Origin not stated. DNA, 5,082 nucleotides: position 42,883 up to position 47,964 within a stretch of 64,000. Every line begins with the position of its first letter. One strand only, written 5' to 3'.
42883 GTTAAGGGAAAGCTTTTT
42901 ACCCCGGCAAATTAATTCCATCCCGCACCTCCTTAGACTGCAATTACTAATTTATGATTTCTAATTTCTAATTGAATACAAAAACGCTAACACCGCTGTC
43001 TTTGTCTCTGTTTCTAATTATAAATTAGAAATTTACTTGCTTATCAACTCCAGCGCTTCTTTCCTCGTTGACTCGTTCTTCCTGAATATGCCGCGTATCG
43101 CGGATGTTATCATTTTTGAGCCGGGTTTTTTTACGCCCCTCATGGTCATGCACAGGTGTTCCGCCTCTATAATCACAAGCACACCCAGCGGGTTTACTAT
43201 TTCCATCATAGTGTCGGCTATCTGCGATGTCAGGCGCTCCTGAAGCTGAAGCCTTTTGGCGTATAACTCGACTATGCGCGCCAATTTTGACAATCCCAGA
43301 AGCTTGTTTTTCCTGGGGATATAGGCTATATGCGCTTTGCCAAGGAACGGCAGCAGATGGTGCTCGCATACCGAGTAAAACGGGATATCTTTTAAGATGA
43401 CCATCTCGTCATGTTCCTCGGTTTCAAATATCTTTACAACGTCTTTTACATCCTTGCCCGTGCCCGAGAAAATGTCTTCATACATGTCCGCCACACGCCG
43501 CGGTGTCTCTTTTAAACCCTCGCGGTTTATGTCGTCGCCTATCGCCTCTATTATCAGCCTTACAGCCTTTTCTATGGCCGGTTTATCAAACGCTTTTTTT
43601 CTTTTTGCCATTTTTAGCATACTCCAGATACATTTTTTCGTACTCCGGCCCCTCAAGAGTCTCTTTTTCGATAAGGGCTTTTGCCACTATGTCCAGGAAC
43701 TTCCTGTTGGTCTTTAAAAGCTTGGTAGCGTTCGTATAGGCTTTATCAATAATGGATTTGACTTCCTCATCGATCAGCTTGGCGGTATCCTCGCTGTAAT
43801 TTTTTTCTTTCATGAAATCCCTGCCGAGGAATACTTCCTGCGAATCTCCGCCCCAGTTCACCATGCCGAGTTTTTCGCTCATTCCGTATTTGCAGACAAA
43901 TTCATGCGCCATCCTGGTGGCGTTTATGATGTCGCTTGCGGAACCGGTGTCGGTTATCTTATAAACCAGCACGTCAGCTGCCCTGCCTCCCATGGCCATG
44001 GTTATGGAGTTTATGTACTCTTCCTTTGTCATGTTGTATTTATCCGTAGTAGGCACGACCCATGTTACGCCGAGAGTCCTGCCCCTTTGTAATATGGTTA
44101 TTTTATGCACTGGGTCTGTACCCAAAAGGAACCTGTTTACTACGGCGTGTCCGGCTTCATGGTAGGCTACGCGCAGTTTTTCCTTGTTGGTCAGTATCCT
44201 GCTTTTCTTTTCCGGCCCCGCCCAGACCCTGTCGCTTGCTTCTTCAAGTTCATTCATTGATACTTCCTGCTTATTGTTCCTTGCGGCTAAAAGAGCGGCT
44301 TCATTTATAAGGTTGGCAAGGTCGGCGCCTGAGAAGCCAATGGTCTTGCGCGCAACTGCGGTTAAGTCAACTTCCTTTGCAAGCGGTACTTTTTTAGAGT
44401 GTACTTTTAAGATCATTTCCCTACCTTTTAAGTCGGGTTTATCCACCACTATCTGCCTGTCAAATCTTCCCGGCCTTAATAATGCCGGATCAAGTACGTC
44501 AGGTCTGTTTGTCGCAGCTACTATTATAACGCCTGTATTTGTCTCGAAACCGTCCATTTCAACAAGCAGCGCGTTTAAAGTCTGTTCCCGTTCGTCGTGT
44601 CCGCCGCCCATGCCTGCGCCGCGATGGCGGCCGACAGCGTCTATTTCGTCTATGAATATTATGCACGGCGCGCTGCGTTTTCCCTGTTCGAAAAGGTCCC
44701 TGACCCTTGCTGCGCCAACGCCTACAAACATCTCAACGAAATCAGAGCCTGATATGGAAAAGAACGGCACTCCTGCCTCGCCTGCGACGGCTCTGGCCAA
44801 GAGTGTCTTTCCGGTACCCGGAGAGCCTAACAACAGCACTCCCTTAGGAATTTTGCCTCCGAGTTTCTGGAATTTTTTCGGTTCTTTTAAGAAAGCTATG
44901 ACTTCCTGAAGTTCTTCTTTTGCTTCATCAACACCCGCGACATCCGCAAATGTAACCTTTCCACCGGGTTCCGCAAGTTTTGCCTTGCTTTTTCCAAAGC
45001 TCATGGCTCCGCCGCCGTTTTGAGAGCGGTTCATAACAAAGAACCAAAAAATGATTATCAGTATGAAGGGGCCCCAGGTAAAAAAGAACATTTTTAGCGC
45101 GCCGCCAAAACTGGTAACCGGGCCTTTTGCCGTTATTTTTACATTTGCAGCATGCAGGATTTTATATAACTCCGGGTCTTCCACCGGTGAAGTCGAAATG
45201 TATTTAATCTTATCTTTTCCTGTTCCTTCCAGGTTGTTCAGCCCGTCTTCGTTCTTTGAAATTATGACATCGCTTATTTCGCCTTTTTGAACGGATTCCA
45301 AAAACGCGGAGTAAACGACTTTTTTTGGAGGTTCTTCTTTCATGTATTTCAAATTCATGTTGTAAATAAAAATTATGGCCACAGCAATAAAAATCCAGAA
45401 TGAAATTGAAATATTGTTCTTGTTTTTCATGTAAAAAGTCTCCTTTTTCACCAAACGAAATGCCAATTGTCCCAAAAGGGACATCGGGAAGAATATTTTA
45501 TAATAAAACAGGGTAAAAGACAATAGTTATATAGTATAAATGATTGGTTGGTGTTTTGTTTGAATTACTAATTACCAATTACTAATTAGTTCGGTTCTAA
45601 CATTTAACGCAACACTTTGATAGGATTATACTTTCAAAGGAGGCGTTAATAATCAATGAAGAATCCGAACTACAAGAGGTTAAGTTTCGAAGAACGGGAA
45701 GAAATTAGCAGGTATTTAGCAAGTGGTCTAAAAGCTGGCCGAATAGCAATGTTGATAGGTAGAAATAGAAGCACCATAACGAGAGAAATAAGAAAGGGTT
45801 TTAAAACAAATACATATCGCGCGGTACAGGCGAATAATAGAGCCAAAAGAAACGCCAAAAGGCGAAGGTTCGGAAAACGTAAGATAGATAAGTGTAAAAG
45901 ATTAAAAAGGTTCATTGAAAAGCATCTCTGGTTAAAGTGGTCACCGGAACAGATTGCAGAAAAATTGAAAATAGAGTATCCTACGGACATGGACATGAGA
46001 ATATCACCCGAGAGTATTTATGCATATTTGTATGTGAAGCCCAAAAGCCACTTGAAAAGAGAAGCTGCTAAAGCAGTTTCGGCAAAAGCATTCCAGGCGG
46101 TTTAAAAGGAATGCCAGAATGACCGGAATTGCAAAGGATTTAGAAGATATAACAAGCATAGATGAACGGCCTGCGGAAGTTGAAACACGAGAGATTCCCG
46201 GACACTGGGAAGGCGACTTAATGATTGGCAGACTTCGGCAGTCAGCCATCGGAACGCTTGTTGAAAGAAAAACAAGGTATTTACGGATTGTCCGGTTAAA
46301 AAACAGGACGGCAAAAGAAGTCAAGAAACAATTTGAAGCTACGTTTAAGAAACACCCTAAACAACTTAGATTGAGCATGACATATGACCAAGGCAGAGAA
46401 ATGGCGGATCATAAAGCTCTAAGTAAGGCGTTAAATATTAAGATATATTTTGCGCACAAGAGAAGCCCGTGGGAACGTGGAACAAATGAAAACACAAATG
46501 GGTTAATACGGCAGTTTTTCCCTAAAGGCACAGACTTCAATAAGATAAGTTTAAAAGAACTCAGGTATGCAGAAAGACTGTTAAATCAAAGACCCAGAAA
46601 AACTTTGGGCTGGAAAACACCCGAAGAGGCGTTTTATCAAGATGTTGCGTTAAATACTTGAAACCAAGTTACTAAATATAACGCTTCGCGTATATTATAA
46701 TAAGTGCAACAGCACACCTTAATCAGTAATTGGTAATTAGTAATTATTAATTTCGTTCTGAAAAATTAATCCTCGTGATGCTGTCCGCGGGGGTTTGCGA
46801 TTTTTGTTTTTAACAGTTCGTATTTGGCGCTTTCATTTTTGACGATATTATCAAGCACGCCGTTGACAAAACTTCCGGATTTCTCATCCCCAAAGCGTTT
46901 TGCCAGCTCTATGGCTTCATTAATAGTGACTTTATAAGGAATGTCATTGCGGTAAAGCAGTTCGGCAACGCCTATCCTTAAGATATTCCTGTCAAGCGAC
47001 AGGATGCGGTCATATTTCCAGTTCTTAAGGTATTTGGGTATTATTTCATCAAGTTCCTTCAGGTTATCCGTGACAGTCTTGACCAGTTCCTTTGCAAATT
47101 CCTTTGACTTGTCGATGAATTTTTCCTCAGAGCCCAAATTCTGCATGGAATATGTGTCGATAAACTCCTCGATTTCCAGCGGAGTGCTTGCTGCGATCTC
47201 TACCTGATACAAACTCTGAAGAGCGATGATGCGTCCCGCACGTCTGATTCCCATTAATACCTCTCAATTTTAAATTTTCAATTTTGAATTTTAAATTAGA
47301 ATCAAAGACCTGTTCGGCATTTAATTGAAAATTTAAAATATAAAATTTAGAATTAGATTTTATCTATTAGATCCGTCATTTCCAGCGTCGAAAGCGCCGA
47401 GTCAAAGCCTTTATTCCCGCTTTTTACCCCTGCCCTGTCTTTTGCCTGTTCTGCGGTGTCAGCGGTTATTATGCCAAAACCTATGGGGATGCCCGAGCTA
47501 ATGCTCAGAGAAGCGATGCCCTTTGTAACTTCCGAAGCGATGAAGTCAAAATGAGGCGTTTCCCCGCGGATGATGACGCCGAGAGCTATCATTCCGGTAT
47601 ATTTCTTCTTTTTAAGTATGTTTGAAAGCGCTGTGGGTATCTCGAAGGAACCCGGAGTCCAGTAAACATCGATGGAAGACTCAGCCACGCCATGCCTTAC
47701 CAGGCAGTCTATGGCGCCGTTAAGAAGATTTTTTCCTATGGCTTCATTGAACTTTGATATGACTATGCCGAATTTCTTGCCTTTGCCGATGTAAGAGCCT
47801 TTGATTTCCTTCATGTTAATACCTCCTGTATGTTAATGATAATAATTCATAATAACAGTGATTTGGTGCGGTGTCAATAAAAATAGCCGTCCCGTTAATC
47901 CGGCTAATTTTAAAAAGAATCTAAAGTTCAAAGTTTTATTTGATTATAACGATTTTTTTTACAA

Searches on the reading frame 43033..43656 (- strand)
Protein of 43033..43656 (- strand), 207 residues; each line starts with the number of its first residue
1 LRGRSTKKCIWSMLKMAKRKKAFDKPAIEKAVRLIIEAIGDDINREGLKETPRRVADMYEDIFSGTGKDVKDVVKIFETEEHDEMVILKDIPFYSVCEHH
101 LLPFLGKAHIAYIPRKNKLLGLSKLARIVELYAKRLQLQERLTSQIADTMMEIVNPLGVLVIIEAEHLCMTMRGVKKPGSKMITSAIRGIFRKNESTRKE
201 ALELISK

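Call 23: search_protein_families(library=pfam, proteins=[window:43033-43656:-], max_evalue=0.001)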
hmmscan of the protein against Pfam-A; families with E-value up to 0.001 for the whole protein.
window:43033-43656:- (207 aa): 1 family
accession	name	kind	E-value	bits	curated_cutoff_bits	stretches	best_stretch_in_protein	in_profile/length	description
PF01227.27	GTP_cyclohydroI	-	2.2e-77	259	27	1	28-205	1-178/179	GTP cyclohydrolase I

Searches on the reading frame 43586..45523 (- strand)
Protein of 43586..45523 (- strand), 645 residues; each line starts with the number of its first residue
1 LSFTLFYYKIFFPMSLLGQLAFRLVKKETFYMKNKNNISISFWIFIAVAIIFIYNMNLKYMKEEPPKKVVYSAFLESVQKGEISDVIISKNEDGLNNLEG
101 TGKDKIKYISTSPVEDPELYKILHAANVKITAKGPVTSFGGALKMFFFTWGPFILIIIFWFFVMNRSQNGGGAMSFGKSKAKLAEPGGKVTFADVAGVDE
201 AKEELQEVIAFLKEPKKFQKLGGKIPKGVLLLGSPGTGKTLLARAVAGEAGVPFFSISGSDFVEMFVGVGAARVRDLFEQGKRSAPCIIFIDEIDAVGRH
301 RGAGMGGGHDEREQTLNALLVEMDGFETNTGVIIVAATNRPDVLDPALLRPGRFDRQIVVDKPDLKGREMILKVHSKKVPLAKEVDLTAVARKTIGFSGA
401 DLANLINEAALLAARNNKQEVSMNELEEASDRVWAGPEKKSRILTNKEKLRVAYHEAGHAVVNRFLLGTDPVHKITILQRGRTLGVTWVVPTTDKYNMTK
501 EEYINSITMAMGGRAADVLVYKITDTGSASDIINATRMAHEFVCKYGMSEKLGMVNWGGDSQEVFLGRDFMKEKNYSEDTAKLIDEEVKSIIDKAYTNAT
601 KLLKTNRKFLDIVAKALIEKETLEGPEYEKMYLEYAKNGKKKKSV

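Call 23: search_protein_families(library=pfam, proteins=[window:43586-45523:-], max_evalue=0.001)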
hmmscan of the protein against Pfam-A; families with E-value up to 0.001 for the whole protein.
window:43586-45523:- (645 aa): 8 families
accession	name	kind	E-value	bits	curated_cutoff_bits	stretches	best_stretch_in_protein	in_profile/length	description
PF01434.24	Peptidase_M41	-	3.7e-63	213.3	29.9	1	443-630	2-190/191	Peptidase family M41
PF00004.35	AAA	-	7.8e-46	156.2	21.2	1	229-361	1-130/131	ATPase family associated with various cellular activities (AAA)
PF17862.7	AAA_lid_3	-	4.6e-15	55.3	27.2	1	385-428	2-45/45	AAA+ lid domain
PF06480.20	FtsH_ext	-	6.8e-13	49.2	25.5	1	41-133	2-101/103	FtsH Extracellular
PF06068.19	TIP49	-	4e-05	23.4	23.8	1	217-262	44-88/347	TIP49 P-loop domain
PF07728.20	AAA_5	-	4.8e-05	23.8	22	1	228-349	1-136/139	AAA domain (dynein-related subfamily)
PF23902.1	AAA_lid_PRS2_C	-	0.00076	20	34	0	368-430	4-67/73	PRS2 AAA+ lid C-terminal domain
PF20720.3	nSTAND3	-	0.00084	19.5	27.2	0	229-249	20-40/155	Novel STAND NTPase 3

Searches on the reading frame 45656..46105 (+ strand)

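Call 23: search_protein_families(library=pfam, proteins=[window:45656-46105:+], max_evalue=0.001)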
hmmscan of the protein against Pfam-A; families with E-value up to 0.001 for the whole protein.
window:45656-46105:+ (149 aa): 1 family
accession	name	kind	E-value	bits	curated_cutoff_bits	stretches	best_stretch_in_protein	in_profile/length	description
PF13936.12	HTH_38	-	7.1e-12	45.3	27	1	6-47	2-43/44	Helix-turn-helix domain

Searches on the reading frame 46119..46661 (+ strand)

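Call 23: search_protein_families(library=pfam, proteins=[window:46119-46661:+], max_evalue=0.001)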
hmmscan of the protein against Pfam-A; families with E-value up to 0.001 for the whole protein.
window:46119-46661:+ (180 aa): 1 family
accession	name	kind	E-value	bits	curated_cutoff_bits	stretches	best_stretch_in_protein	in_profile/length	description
PF00665.32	rve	-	2.8e-10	40.8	32.6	1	27-117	5-102/102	Integrase core domain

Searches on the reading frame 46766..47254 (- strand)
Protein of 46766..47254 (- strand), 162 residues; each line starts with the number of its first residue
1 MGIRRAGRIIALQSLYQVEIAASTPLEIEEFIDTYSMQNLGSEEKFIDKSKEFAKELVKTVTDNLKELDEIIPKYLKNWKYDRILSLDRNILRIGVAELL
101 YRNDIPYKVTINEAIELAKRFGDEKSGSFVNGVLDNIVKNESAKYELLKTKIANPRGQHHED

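Call 23: search_protein_families(library=pfam, proteins=[window:46766-47254:-], max_evalue=0.001)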
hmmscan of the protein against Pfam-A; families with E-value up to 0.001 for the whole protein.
window:46766-47254:- (162 aa): 1 family
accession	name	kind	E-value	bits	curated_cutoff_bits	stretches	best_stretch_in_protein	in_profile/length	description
PF01029.23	NusB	-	2.7e-40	138.3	23.1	1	8-139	4-133/133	NusB family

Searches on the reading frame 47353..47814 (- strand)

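Call 23: search_protein_families(library=pfam, proteins=[window:47353-47814:-], max_evalue=0.001)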
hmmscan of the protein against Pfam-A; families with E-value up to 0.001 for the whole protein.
window:47353-47814:- (153 aa): 1 family
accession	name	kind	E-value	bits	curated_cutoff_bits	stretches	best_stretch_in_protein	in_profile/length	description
PF00885.24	DMRL_synthase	-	5.2e-50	169.4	26.7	1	13-149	2-137/139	6,7-dimethyl-8-ribityllumazine synthase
